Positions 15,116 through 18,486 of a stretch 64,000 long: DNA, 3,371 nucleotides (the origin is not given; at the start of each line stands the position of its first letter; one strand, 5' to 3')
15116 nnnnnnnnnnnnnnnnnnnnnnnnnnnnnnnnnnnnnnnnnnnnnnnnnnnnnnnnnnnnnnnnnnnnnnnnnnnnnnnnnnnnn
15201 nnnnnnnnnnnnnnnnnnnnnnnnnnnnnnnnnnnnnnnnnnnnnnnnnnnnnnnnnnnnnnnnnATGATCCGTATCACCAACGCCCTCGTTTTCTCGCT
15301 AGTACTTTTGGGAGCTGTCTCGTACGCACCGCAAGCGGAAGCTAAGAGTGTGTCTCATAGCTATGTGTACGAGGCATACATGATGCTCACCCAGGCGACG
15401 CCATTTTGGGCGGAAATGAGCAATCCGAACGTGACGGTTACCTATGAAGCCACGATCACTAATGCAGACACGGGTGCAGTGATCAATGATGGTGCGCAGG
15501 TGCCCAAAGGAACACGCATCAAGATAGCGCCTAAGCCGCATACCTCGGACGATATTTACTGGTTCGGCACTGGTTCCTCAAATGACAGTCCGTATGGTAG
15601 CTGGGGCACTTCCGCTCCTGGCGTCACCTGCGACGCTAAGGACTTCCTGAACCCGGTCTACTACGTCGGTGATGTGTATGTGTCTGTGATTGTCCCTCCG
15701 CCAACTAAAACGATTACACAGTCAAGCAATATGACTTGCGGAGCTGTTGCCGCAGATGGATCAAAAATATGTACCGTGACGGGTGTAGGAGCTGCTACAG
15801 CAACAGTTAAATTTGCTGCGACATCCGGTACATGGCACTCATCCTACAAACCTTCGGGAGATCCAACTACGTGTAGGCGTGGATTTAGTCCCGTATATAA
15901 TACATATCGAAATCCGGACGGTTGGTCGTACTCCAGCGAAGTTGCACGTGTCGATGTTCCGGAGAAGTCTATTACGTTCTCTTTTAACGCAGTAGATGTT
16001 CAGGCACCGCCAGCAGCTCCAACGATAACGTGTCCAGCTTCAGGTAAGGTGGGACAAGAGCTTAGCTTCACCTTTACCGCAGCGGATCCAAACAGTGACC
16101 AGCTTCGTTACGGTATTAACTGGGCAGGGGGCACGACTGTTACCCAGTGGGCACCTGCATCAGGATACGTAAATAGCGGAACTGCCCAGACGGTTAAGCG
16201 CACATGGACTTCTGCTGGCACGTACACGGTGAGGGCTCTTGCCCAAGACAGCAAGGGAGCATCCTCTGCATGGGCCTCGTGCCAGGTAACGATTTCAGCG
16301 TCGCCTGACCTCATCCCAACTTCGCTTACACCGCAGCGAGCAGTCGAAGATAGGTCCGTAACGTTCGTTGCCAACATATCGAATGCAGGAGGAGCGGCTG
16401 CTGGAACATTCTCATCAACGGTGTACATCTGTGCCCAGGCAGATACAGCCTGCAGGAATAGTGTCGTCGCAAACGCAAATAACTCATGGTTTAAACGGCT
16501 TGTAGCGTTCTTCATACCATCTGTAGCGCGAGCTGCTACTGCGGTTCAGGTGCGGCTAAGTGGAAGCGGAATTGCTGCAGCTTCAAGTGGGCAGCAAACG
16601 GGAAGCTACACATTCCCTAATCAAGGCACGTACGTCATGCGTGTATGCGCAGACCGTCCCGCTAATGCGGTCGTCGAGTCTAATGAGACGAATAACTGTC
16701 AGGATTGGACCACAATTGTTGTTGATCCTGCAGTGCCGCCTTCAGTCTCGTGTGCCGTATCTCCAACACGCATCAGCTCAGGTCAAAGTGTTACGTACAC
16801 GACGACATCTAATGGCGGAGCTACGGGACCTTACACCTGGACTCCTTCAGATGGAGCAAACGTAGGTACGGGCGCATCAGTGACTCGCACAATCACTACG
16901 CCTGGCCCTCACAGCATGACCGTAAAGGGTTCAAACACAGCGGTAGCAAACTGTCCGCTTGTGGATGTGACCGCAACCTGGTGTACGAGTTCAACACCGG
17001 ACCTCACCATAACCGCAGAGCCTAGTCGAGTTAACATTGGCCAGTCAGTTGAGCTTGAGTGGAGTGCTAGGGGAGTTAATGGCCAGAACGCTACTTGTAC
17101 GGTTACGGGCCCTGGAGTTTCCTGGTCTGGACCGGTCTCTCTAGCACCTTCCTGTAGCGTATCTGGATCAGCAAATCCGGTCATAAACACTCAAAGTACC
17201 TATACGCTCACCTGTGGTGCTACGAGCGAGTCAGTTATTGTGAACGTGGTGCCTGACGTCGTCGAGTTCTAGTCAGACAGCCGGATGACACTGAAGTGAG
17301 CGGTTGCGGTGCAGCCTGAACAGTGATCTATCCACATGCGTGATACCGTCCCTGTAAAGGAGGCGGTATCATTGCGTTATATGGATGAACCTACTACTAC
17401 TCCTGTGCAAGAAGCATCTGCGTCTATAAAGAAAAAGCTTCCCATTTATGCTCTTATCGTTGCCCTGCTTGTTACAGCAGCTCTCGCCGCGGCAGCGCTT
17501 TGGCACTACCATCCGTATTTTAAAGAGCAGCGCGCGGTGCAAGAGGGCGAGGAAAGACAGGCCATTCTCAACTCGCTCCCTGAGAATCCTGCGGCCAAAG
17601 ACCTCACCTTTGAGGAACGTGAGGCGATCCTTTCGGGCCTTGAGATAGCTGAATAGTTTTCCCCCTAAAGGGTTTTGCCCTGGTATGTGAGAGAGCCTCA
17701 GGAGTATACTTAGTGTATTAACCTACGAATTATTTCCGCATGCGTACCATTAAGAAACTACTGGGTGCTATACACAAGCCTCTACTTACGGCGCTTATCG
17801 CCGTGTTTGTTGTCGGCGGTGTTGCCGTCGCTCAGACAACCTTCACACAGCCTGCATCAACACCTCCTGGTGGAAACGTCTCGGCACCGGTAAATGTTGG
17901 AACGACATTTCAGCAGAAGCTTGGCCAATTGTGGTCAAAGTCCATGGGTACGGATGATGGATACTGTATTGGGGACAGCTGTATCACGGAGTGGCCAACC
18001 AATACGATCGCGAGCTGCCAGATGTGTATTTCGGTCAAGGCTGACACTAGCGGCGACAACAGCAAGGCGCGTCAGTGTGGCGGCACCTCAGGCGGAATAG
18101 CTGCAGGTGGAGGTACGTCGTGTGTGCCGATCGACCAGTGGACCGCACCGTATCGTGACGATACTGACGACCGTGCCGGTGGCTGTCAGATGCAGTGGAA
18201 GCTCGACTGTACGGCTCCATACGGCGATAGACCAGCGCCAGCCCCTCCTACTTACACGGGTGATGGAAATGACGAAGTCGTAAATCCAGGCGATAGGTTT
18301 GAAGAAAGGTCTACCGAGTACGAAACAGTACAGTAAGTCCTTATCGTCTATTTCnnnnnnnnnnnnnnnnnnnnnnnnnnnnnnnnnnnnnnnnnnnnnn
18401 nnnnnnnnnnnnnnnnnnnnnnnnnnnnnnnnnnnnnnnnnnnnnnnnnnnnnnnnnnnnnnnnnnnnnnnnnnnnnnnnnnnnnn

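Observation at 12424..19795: Co-directional operon of a coiled-coil lytic transglycosylase plus five secreted/membrane proteins, ending in a strong terminator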

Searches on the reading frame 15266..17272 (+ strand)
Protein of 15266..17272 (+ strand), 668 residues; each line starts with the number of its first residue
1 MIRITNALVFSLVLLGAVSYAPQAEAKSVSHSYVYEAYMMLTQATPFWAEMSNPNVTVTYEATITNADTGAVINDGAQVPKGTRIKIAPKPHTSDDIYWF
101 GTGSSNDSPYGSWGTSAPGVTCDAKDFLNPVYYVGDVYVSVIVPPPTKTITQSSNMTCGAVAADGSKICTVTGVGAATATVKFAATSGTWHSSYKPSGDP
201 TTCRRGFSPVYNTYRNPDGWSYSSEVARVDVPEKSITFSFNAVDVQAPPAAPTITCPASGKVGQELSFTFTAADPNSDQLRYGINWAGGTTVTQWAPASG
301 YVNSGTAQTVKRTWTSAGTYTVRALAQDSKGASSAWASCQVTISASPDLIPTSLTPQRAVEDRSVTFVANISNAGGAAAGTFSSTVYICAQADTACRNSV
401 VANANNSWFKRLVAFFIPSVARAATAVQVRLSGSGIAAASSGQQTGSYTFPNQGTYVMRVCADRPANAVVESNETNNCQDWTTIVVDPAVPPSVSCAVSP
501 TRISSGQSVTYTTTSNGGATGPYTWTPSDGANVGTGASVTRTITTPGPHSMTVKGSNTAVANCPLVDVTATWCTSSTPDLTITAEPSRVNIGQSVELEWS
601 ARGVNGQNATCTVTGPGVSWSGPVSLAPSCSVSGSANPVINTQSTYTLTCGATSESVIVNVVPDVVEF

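Call 3: search_protein_families(library=pfam, proteins=[window:15266-17272:+], max_evalue=0.1)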
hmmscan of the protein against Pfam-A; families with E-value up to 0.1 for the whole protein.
window:15266-17272:+ (668 aa): 4 families
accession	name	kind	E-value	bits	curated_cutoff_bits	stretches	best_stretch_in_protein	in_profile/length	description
PF07705.17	CARDB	-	1.4e-12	48.2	22.7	1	346-478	1-98/101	CARDB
PF18911.6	PKD_4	-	8.2e-12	45.5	27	2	247-342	2-84/85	PKD domain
PF00801.26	PKD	-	1.8e-06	28.3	23.5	2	258-341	9-80/80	PKD domain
PF25788.1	Ig_Rha78A_N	-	0.06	14.1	27.4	0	266-338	22-95/105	Rha78A-like, N-terminal immunoglobulin domain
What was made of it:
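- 15266..17272 (+): g3: secreted multi-Ig protein with PKD and CARDB domains and a C-terminal EF-tail domain at nt 16994-17269. Pfam CARDB 1.4e-12 and PKD_4 8e-12 (call 3).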

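Call 4: search_protein_families(library=ncbifam, proteins=[window:15266-17272:+], max_evalue=0.1)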
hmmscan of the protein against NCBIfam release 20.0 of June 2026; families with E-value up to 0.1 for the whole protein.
window:15266-17272:+ (668 aa): 1 family
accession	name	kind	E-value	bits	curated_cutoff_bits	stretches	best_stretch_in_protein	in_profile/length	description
NF041828.1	hydrophobin_BslB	equivalog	0.092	12.6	225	0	310-344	121-155/157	biofilm surface layer hydrophobin BslB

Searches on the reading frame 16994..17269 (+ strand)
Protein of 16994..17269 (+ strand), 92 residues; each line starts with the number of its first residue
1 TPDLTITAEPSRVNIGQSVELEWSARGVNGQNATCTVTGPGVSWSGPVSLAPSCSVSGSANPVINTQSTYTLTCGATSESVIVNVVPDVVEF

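Call 48: search_protein_representatives(alignment_id=A2)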
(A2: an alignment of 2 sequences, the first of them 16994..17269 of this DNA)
Query: 2 sequences, 95 profile positions. Proteins with E-value up to 0.001 (for the whole library): 932; up to 1e-10: 203; up to 1e-30: 2. The best 150 are listed.
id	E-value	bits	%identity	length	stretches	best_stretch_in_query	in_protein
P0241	3.8e-42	159.0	-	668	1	1-95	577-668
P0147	1.4e-33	131.6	-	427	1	1-95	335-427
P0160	3.7e-29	117.4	-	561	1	1-95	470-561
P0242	5.0e-29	117.0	-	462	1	1-95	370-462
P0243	1.8e-28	115.2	-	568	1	2-95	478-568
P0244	4.4e-28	114.0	-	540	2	1-95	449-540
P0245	5.3e-28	113.7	-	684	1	2-95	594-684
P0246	8.7e-28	113.0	-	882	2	1-95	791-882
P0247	3.5e-27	111.1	-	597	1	1-95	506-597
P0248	3.7e-27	111.0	-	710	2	1-95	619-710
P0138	5.6e-27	110.4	-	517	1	2-95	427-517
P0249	1.2e-26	109.3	-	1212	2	2-95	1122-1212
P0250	4.1e-26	107.6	-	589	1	2-95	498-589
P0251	1.1e-25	106.3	-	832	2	4-95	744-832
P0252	2.3e-25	105.3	-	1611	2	1-95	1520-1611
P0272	1.5e-21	93.0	-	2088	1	3-95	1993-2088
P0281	1.1e-19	87.0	-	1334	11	2-92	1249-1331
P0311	9.7e-16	74.4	-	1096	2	1-95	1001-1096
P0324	4.3e-15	72.3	-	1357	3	1-95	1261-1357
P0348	1.1e-13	67.8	-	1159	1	1-95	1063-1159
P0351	2.0e-13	67.0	-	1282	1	1-95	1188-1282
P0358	4.3e-13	65.9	-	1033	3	2-95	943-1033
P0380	3.1e-12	63.1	-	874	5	2-94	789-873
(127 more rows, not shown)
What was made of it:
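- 15266..17272 (+): The C-terminal domain profile finds 932 clusters (call 48).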

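Call 61: search_protein_families(library=ncbifam, proteins=[window:16994-17269:+], max_evalue=10)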
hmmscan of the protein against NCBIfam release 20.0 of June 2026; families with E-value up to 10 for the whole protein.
window:16994-17269:+ (92 aa): 0 families

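Call 62: search_protein_families(library=pfam, proteins=[window:16994-17269:+], max_evalue=10)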
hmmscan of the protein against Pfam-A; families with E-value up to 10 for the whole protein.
window:16994-17269:+ (92 aa): 1 family
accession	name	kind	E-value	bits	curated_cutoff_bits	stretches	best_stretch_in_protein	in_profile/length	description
PF13927.12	Ig_3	-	0.27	12.2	30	0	2-30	2-30/78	Immunoglobulin domain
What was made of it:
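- On Sortase or exosortase-type C-terminal sorting signals: NCBIfam and Pfam give no match for this domain (calls 61-62).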

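Call 80: list_cluster_members(proteins=[P0272, P0252, P0249, P0324, P0351, P0311, P0348, P0281, P0358, P0380])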
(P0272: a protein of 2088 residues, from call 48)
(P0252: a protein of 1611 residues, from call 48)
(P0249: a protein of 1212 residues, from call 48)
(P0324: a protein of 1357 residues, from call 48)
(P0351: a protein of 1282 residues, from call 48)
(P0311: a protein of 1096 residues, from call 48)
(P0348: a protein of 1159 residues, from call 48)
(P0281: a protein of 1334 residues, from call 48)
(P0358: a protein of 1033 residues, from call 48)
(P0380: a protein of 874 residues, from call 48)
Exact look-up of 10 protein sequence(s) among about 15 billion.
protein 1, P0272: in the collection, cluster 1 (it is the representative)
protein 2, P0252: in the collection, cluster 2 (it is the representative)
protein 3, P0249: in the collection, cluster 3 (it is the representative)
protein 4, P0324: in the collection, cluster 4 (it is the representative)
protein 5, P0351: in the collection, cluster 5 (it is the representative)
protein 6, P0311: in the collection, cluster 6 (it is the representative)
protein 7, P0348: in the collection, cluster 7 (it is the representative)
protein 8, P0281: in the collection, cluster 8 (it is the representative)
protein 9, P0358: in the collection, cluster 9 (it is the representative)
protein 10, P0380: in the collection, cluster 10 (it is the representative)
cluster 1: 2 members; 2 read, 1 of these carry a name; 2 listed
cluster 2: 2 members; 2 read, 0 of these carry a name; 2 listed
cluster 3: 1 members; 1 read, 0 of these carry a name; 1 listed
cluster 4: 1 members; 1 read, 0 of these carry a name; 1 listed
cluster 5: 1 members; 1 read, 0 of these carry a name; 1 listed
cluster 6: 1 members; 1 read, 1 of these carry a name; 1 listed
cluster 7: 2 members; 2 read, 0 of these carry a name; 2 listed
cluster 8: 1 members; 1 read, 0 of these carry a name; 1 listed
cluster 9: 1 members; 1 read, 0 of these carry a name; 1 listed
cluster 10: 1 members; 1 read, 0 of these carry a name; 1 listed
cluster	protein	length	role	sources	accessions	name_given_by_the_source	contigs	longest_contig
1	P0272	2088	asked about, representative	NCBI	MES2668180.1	MAG: CARDB domain-containing protein [Patescibacteria group bacterium]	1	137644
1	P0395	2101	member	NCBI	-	-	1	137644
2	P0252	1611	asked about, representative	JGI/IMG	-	-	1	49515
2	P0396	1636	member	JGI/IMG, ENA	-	-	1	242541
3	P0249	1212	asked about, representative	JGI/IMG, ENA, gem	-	-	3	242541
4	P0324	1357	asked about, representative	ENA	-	-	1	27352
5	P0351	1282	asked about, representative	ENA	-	-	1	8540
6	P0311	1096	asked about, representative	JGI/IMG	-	hypothetical protein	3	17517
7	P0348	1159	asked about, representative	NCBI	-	-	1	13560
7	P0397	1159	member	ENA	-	-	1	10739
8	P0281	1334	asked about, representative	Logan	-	-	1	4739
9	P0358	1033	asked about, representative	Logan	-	-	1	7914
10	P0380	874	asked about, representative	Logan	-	-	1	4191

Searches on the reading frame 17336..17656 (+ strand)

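Call 3: search_protein_families(library=pfam, proteins=[window:17336-17656:+], max_evalue=0.1)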
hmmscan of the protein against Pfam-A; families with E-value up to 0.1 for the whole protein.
window:17336-17656:+ (106 aa): 1 family
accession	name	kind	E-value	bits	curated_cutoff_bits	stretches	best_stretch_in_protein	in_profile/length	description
PF02046.20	COX6A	-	0.059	14.3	25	1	26-67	35-75/112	Cytochrome c oxidase subunit VIa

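Call 4: search_protein_families(library=ncbifam, proteins=[window:17336-17656:+], max_evalue=0.1)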
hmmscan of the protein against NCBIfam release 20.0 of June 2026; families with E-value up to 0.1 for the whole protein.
window:17336-17656:+ (106 aa): 1 family
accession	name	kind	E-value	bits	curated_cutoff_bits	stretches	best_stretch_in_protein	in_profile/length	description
NF005165.0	PRK06638.1-5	equivalog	0.032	13.2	192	1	35-70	160-193/282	NADH-quinone oxidoreductase subunit J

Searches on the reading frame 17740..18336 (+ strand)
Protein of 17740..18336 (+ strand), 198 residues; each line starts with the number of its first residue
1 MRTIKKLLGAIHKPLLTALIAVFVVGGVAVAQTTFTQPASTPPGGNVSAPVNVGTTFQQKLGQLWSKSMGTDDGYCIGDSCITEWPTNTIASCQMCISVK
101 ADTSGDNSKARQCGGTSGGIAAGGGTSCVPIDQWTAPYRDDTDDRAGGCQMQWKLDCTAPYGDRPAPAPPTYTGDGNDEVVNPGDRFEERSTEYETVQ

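Call 3: search_protein_families(library=pfam, proteins=[window:17740-18336:+], max_evalue=0.1)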
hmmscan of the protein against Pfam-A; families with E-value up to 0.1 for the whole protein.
window:17740-18336:+ (198 aa): 0 families

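Call 4: search_protein_families(library=ncbifam, proteins=[window:17740-18336:+], max_evalue=0.1)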
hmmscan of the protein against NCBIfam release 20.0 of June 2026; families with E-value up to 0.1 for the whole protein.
window:17740-18336:+ (198 aa): 0 families

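Call 58: find_homologous_proteins(query=window:17740-18336:+)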
Query window:17740-18336:+ (198 aa): 14 proteins with E <= 0.001 among 495 candidates.
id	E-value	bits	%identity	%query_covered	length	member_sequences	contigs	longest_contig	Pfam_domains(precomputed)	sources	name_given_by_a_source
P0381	2.2e-100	353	83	91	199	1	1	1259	-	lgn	-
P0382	2.3e-100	353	79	95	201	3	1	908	-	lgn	-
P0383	1.0e-99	351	84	91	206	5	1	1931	-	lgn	-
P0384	1.6e-92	327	79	92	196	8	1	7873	-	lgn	-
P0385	9.3e-91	321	70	100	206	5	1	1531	-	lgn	-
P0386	1.7e-90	321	78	91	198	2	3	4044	-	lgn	-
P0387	3.2e-90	320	77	91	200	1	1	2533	-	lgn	-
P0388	7.0e-90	319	72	100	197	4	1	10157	-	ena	-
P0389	3.2e-87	310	75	91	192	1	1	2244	-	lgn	-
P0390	2.9e-85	304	67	100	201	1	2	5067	-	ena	-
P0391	6.0e-82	293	67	100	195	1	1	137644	-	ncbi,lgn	ncbi:MAG: hypothetical protein V4644_00585 [Patescibacteria group bacterium]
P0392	2.9e-81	290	66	97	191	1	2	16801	-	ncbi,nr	ncbi:hypothetical protein KJ848_01635 [Patescibacteria group bacterium]|nr:hypothetical protein [Pat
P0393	1.4e-77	278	71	86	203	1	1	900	-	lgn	-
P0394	5.0e-76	273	65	95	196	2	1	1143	-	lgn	-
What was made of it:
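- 17740..18336 (+): g5: 8-Cys secreted or anchored protein. It is the most conserved member of the trio. The family has only 14 clusters, all hypothetical (call 58).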

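Call 89: search_solved_structures(query=window:17740-18336:+, max_evalue=1)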
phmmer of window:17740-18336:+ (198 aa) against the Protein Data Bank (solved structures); distinct sequences matched with E-value up to 1: 1.
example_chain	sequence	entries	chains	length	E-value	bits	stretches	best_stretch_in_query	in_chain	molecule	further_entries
9sk0_A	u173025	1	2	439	0.34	14.2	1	91-132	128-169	Urethanase 15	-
